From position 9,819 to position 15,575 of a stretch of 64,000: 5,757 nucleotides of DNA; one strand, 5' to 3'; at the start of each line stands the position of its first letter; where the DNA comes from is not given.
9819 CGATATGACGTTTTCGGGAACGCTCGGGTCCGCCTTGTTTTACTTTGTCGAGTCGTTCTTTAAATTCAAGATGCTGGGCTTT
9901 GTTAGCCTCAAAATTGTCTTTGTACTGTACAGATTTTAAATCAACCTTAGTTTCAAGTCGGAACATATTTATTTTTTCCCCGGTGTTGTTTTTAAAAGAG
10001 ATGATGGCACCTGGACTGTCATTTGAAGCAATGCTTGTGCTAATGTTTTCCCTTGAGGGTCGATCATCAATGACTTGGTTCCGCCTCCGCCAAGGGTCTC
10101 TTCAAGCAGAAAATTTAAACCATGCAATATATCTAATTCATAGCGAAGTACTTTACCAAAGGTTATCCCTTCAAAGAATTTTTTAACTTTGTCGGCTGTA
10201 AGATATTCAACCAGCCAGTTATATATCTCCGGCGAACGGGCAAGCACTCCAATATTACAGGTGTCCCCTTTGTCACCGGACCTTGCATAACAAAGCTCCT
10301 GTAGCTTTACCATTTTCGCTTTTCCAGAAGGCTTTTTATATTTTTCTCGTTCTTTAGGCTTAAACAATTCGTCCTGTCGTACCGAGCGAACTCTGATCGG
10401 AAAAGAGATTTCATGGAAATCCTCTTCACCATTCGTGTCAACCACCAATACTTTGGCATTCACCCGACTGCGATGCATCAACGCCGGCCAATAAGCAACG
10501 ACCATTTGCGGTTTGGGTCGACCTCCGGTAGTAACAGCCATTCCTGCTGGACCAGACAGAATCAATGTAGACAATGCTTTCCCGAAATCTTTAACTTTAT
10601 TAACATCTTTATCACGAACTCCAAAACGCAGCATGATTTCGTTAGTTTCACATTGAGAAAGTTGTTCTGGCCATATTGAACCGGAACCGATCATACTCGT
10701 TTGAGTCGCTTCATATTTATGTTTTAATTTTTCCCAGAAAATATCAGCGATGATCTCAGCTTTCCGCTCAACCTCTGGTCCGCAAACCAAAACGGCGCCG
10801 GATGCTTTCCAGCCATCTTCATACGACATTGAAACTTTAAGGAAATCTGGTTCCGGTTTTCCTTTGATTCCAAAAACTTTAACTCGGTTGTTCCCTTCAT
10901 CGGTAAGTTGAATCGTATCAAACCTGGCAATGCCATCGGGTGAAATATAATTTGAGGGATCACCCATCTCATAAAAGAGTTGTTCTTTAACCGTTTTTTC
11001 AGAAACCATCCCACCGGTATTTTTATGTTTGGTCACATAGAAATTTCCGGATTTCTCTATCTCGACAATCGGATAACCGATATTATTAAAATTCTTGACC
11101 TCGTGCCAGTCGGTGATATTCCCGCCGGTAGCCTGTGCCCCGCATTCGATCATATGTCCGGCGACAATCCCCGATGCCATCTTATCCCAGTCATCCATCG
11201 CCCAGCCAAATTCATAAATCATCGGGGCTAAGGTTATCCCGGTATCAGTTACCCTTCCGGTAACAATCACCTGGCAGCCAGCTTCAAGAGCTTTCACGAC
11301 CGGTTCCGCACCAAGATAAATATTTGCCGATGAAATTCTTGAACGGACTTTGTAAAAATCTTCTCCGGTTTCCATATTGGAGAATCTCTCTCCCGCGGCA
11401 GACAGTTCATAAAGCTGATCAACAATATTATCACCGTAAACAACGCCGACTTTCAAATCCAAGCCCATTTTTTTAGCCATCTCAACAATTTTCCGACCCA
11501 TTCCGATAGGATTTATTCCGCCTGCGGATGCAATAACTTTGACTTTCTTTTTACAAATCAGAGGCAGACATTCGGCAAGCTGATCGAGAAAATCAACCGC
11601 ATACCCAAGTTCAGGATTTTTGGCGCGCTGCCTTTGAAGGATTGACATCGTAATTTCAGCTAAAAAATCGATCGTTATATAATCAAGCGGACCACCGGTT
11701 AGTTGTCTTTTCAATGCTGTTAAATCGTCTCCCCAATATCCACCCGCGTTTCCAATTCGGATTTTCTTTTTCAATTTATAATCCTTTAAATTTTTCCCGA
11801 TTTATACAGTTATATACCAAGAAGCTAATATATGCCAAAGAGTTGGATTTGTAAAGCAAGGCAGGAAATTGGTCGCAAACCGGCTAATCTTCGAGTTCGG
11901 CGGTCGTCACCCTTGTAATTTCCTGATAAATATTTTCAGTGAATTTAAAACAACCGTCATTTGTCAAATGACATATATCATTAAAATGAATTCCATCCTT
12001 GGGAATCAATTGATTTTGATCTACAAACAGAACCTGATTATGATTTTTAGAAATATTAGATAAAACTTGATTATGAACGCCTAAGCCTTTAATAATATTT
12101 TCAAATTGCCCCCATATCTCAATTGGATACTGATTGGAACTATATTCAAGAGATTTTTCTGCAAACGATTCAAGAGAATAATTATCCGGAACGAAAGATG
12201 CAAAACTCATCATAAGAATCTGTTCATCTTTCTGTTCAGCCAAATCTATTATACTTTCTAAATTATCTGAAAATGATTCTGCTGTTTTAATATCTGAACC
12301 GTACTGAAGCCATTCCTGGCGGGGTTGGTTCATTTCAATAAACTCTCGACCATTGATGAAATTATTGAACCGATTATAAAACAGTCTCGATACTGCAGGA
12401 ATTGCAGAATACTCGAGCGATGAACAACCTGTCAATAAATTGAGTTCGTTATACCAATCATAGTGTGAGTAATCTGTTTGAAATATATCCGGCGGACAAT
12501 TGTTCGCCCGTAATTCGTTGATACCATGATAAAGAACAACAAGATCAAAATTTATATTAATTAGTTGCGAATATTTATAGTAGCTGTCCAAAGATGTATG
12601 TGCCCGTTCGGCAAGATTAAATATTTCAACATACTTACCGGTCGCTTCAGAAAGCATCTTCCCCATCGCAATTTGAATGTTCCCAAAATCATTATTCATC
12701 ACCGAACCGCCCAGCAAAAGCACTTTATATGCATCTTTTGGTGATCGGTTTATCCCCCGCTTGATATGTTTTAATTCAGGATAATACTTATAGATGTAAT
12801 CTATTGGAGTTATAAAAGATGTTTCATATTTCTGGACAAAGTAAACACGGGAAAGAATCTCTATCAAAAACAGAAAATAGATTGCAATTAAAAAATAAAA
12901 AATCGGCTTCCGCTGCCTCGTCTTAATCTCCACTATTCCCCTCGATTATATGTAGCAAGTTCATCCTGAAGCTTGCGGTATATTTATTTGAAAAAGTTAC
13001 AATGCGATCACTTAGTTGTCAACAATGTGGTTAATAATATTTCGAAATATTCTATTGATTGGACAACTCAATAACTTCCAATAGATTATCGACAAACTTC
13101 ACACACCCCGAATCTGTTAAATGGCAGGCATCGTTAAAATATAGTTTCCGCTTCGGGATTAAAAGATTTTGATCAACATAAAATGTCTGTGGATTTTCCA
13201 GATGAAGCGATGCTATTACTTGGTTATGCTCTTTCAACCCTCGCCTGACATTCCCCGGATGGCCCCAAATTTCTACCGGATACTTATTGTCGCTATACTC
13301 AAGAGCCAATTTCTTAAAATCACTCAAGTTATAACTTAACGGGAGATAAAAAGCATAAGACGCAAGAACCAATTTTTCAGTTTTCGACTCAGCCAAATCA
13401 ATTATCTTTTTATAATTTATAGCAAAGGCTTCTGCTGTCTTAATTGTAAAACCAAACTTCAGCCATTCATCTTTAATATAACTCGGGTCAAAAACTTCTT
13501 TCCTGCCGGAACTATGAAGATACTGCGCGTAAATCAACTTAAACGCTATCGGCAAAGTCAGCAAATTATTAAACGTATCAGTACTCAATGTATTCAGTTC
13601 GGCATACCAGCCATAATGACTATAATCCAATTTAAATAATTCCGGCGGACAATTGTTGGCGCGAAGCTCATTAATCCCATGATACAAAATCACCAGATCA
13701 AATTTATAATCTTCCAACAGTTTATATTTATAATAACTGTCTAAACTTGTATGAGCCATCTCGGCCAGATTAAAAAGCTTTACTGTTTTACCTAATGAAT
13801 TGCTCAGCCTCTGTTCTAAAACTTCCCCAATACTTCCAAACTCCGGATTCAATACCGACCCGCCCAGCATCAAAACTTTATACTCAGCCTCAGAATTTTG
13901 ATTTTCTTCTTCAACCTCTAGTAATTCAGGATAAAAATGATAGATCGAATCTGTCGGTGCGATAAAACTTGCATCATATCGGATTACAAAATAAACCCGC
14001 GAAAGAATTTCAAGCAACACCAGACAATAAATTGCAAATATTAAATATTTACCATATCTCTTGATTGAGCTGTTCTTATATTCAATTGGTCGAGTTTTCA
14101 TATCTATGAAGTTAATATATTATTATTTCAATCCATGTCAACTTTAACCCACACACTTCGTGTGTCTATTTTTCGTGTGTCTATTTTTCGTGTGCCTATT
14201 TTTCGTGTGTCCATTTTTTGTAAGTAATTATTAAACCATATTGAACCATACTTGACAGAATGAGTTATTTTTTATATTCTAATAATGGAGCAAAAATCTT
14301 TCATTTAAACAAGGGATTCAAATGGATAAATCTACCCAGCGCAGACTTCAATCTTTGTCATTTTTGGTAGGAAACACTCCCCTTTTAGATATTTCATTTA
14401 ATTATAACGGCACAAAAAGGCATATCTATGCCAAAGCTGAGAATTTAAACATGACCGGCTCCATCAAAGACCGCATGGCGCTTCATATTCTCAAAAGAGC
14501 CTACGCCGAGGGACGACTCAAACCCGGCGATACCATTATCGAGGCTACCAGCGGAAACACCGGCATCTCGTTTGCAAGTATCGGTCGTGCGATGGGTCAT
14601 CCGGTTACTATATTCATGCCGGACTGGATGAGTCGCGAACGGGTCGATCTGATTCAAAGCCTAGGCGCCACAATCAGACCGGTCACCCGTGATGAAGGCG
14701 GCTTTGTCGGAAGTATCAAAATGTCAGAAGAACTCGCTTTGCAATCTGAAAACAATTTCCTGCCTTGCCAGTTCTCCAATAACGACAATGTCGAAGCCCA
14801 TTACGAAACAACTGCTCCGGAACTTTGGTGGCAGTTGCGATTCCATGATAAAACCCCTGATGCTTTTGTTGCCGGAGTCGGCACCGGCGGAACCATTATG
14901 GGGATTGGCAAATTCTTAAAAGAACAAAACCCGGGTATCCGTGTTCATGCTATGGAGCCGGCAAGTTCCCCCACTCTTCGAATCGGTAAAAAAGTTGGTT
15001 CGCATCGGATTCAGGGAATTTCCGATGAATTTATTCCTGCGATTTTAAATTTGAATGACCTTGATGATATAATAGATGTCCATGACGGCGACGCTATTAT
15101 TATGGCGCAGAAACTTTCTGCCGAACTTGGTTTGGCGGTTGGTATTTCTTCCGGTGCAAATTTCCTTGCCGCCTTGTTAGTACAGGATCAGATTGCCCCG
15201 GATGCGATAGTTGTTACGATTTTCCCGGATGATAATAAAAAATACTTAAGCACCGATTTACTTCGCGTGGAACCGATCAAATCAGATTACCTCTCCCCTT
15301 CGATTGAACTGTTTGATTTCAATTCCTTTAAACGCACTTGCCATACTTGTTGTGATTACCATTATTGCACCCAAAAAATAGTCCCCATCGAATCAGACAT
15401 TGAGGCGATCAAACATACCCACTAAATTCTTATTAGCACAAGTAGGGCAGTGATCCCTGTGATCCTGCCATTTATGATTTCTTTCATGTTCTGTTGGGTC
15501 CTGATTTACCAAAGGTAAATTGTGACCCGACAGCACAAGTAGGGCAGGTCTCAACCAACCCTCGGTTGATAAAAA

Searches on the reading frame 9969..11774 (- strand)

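Call 97: search_protein_families(library=pfam, proteins=[window:9969-11774:-], max_evalue=0.001)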
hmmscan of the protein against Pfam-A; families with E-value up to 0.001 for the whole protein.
window:9969-11774:- (601 aa): 2 families
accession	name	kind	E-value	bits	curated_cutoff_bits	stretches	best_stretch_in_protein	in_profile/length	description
PF07287.17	AtuA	-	2.6e-149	498.2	22.8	1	5-442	1-435/437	Acyclic terpene utilisation family protein AtuA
PF23544.1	AtuA_ferredoxin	-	2.8e-27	95.7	27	1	489-587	1-112/113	AtuA ferredoxin-like domain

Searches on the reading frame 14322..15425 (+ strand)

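Call 9: search_protein_families(library=pfam, proteins=[window:14322-15425:+], max_evalue=0.01)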
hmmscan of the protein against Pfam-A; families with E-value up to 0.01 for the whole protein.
window:14322-15425:+ (367 aa): 1 family
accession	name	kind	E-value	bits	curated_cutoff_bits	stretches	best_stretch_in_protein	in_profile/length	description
PF00291.31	PALP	-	2.4e-72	244.2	35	1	13-303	2-295/295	Pyridoxal-phosphate dependent enzyme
